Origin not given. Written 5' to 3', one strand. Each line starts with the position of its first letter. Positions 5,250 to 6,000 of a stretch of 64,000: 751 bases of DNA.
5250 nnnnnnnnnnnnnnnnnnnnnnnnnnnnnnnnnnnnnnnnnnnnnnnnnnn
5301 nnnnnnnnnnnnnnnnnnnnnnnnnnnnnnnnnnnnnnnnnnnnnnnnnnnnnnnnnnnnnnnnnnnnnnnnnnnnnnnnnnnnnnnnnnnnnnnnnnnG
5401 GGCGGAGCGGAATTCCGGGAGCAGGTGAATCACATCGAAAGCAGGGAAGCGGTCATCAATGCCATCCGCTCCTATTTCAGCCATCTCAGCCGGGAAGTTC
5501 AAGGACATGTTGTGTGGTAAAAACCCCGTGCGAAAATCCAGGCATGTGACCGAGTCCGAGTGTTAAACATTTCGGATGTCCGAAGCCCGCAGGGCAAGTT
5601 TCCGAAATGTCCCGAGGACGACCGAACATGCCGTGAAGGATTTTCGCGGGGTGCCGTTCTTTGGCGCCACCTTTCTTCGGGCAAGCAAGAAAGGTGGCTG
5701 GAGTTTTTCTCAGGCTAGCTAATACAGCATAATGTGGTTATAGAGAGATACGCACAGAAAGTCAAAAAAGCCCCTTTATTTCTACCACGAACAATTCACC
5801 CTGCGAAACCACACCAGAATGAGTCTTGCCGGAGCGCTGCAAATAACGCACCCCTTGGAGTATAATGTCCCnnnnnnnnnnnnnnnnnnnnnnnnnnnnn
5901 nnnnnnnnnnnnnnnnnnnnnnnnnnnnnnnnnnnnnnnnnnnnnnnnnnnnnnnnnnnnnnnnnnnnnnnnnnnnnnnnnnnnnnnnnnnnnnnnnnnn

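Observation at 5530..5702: Family of ~150-170 bp structured intergenic repeats (4 copies in window, both orientations)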

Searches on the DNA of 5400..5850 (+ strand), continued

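Call 52: search_with_rna_model(model_id=R1, sources=[L129, L130, L131, L132, L133, L134, L135, L136, L137, L138, L139, L140, L141, L142, L143, L144, L145, L146, L147, L148], max_evalue=0.00001)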
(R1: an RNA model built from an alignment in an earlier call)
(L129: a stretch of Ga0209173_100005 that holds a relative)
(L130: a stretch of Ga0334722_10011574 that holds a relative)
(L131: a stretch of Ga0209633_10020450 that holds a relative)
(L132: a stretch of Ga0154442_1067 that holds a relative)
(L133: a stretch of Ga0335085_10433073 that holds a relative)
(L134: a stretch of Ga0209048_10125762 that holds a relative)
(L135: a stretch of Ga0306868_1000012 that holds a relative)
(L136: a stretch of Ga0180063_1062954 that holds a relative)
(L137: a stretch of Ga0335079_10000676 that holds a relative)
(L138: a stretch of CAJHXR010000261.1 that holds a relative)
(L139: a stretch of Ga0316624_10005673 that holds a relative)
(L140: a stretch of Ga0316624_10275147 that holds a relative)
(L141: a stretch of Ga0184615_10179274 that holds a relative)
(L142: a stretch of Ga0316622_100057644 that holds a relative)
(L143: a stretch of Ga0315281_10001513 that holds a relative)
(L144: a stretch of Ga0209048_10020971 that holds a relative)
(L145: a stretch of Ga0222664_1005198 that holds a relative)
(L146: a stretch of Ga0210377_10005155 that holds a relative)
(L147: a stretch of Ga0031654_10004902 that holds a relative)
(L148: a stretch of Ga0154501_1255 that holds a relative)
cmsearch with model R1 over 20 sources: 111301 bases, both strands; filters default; matches with E-value up to 0.00001: 22.
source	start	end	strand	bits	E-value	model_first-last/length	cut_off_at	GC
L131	4118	4294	-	219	1.9e-51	1-177/177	no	0.56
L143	5970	6145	-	213.2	4.6e-50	1-177/177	no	0.55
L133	353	529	-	208.4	6.9e-49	1-177/177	no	0.57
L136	694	870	+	200.5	5.5e-47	1-177/177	no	0.54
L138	1124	1323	-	191.5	8.4e-45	1-177/177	no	0.57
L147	471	647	+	190.5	1.5e-44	1-177/177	no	0.5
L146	2521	2707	+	185.1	3e-43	1-177/177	no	0.54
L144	3919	4099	-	180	5.3e-42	1-177/177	no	0.54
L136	216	406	+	177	2.7e-41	1-177/177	no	0.5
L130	7829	8027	-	172.4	3.5e-40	1-177/177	no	0.56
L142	2209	2389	+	166.3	1.1e-38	1-177/177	no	0.56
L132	9365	9567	+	160.8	2.3e-37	1-177/177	no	0.56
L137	3423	3712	-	150.7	6.4e-35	1-177/177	no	0.54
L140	32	311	-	148.3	2.5e-34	1-177/177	no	0.55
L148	2126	2429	+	104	1.3e-23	1-177/177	no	0.59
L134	1751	1941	-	100.5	9.1e-23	54-177/177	5'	0.54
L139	918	1079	-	80.3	7.3e-18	1-177/177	no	0.56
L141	1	79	+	70.9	1.3e-15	100-177/177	5'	0.54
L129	601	664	+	50.2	1.4e-10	1-177/177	no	0.58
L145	2326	2406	+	31.5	4.7e-06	1-177/177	no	0.6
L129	135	228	-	31.2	5.6e-06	1-177/177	no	0.62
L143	6247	6290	+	30.4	8.7e-06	45-88/177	no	0.68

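Call 72: search_dna_similar(query=window:5523-5705:+, collection=plasmids, mode=distant, max_rows=15)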
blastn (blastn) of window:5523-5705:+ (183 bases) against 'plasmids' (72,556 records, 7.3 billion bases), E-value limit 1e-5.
No match.
